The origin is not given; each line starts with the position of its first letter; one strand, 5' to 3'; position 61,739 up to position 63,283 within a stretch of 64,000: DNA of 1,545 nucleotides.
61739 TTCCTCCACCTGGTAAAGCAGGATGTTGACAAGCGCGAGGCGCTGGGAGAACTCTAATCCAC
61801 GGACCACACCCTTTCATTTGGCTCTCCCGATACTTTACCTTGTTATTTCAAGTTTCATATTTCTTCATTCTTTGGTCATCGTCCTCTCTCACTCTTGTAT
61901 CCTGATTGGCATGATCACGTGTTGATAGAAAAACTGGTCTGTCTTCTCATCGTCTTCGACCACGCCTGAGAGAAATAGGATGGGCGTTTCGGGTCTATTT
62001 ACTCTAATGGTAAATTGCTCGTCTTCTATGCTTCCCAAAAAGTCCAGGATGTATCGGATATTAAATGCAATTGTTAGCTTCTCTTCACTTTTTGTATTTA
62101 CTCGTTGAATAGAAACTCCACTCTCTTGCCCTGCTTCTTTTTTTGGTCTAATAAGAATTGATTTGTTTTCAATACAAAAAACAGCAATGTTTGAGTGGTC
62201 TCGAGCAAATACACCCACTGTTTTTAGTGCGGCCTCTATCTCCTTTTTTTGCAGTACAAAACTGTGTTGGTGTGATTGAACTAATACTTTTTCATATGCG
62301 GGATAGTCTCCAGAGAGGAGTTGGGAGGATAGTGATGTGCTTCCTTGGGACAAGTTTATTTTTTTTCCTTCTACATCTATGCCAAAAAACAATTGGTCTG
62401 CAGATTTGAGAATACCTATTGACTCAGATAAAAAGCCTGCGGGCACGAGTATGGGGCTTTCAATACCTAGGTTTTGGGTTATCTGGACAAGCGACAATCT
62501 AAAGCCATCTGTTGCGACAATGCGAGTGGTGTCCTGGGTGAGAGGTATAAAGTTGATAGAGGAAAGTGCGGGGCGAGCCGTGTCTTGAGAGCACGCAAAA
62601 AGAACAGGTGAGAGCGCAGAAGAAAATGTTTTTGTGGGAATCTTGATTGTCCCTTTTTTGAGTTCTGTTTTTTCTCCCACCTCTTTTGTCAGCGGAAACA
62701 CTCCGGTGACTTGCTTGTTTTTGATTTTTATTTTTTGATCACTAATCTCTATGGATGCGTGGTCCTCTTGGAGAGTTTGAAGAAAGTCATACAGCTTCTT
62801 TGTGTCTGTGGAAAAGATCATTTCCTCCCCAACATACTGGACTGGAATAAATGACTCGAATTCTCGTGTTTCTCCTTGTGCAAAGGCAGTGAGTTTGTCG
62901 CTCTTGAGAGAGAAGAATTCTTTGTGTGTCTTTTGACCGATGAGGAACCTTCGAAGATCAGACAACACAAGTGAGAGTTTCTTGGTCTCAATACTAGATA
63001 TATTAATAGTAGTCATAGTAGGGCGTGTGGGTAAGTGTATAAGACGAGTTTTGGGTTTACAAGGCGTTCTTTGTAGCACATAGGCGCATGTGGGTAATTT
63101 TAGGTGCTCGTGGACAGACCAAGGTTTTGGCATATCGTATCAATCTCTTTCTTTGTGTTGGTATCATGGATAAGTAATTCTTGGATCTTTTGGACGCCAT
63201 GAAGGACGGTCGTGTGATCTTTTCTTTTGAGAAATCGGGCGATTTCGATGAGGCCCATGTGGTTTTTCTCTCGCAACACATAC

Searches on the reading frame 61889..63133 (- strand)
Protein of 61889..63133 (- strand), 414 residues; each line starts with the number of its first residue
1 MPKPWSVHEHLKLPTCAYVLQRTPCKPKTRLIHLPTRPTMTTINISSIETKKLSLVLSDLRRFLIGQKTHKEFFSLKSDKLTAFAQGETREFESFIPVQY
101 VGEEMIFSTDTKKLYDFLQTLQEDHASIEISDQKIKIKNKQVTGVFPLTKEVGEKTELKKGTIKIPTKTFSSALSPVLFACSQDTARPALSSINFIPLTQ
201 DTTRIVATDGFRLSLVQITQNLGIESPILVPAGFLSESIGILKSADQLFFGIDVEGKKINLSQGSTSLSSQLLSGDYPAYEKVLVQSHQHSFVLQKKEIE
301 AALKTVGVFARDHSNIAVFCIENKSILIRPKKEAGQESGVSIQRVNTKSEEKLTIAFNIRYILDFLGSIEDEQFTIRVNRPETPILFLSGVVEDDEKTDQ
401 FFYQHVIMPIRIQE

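Call 75: search_protein_families(library=pfam, proteins=[window:61889-63133:-], max_evalue=0.001)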
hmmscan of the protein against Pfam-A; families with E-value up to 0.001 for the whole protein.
window:61889-63133:- (414 aa): 2 families
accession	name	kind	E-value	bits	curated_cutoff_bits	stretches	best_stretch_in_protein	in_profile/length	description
PF02767.21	DNA_pol3_beta_2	-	2.2e-13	51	27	1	165-278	2-115/116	DNA polymerase III beta subunit, central domain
PF02768.20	DNA_pol3_beta_3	-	3.6e-12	46.6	27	1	283-391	3-108/121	DNA polymerase III beta subunit, C-terminal domain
